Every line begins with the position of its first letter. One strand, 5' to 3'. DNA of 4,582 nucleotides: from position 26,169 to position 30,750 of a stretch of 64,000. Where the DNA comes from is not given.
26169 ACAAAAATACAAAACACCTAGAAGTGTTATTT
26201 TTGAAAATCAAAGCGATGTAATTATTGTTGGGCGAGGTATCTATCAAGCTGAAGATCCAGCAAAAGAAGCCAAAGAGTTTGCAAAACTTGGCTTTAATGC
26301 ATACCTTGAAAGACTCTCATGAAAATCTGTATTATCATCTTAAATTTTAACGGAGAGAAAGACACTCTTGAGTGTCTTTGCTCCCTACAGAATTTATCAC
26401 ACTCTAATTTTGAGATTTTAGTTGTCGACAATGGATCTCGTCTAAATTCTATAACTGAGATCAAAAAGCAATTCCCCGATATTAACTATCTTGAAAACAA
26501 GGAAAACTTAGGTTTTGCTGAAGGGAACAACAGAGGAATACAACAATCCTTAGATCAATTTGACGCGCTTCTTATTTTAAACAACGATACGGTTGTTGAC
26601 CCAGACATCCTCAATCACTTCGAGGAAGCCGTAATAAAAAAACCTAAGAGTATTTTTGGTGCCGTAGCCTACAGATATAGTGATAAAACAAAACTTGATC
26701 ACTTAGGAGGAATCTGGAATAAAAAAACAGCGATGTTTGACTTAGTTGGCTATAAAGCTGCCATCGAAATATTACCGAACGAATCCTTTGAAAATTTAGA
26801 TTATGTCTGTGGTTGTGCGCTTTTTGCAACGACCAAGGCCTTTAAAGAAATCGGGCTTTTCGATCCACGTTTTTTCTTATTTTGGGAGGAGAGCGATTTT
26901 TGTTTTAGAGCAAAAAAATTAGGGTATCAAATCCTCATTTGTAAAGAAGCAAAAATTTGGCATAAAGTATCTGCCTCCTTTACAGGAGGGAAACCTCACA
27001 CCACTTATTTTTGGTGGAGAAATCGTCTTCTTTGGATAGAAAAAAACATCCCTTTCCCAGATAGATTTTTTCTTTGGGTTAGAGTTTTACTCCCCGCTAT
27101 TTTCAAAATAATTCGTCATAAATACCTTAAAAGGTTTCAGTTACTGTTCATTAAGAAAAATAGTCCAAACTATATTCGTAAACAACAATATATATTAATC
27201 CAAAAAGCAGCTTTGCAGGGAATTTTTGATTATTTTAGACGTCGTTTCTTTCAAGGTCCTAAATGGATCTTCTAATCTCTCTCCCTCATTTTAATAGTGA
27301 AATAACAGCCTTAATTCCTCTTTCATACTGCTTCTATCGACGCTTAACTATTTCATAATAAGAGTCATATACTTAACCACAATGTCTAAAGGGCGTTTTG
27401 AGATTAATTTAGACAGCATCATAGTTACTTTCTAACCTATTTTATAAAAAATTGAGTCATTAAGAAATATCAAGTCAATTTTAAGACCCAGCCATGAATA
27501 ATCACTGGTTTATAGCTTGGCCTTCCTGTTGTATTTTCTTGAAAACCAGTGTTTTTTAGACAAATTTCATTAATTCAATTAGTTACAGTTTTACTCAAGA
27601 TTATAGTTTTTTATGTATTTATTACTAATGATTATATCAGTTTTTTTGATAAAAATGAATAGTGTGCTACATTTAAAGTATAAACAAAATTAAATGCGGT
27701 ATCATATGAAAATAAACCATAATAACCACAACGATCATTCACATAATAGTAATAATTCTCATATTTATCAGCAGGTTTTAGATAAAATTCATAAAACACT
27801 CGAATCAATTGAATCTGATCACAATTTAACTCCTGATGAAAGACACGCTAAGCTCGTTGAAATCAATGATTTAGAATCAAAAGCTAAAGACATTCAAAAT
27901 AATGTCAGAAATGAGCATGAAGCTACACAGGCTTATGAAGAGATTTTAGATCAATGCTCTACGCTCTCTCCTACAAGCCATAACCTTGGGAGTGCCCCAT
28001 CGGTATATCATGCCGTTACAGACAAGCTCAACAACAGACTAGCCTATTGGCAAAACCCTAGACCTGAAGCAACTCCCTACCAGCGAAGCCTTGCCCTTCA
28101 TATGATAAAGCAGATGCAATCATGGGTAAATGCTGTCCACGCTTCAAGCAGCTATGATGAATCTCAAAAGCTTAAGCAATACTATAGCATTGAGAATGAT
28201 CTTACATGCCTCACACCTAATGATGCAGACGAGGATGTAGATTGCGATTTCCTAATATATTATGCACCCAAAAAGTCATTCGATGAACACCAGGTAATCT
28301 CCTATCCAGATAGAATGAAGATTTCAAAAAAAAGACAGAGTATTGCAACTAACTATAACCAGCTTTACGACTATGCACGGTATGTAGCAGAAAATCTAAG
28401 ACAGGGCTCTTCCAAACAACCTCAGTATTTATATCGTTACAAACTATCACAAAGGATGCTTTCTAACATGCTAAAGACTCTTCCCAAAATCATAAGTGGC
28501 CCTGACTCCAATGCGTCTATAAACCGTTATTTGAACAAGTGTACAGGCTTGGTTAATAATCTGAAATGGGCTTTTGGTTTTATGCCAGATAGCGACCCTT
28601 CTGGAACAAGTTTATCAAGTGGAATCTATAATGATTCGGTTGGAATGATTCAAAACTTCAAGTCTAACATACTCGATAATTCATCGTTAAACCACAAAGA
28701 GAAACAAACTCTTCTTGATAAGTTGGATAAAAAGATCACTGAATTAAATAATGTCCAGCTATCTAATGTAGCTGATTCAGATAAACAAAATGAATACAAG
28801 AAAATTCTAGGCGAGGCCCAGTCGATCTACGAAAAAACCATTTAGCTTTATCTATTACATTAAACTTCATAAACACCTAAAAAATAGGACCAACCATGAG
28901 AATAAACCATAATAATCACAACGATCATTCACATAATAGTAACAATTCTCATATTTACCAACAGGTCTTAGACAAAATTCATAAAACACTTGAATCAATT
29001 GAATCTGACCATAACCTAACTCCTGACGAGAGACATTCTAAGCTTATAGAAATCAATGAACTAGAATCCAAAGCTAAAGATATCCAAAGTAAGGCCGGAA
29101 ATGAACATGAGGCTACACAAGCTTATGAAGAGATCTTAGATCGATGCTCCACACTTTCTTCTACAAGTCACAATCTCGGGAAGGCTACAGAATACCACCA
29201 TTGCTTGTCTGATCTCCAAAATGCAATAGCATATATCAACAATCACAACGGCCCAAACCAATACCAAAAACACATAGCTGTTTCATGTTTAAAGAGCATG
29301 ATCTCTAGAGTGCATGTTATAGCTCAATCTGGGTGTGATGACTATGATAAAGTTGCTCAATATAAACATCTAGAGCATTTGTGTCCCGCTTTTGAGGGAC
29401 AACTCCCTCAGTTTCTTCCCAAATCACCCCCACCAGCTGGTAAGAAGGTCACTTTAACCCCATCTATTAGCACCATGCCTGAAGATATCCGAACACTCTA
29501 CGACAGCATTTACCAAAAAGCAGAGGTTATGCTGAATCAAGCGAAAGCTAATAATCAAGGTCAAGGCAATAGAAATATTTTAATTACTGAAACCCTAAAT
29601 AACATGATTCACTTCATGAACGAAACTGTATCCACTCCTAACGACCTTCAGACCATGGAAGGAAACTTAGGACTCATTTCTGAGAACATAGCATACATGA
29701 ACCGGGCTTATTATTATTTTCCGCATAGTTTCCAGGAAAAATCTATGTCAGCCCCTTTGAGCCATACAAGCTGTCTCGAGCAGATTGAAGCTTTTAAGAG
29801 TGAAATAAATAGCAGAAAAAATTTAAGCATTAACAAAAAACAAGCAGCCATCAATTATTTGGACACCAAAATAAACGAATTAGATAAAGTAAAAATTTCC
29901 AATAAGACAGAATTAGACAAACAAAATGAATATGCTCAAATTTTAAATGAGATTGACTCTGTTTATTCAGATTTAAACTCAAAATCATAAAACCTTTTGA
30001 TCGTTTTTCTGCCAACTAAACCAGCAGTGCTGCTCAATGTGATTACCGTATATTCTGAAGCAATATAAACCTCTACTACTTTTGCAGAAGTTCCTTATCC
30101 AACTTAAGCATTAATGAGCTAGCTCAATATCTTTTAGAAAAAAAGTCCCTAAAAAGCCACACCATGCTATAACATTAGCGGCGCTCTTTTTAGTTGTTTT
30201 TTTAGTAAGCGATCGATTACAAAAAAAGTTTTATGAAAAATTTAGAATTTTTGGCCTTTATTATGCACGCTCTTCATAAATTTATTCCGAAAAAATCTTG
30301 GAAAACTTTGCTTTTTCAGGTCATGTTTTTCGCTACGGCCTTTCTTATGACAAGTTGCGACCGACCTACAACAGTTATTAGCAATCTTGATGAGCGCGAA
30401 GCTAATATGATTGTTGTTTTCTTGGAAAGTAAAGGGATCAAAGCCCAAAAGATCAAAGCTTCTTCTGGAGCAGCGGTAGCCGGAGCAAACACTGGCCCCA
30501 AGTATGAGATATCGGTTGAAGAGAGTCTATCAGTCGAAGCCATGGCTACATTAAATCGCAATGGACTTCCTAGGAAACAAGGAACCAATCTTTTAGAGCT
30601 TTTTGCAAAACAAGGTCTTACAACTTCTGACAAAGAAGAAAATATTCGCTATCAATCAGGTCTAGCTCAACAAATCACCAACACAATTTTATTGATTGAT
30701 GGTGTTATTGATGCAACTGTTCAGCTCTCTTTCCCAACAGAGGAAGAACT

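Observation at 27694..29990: Tandem mosaic paralogs with a conserved His/Asn-rich N-terminal module, directly upstream of the sctJ-sctT type III secretion operon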

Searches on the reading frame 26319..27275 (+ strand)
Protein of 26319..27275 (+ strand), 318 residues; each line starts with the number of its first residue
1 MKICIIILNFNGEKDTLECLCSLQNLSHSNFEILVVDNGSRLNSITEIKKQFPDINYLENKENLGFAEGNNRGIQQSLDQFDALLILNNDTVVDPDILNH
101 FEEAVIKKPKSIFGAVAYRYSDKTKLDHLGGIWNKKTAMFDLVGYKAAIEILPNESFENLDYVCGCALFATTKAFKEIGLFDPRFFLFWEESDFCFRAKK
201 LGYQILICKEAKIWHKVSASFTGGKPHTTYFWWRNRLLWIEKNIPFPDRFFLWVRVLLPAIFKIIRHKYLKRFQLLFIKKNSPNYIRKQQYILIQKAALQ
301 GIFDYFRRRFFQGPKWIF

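Call 5: search_protein_families(library=pfam, proteins=[window:26319-27275:+], max_evalue=1)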
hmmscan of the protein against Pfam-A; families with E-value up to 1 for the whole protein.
window:26319-27275:+ (318 aa): 4 families
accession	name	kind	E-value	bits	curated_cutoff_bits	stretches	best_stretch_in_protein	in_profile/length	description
PF00535.33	Glycos_transf_2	-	4.4e-20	72.7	23.3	1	4-142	1-132/168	Glycosyl transferase family 2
PF13641.12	Glyco_tranf_2_3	-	8.5e-10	39.5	27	1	4-220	4-216/230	Glycosyltransferase like family 2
PF13632.12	Glyco_trans_2_3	-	0.00029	21.2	27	1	85-237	3-137/198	Glycosyl transferase family group 2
PF10111.15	Glyco_tranf_2_2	-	0.011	15.7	27.3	1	24-110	21-112/276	Glycosyltransferase like family 2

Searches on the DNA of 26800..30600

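Call 63: search_rna_families(source=window, start=26800, end=30600, threshold=evalue, max_evalue=1)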
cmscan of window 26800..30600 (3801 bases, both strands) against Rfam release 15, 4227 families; matches with E-value up to 1: 0.
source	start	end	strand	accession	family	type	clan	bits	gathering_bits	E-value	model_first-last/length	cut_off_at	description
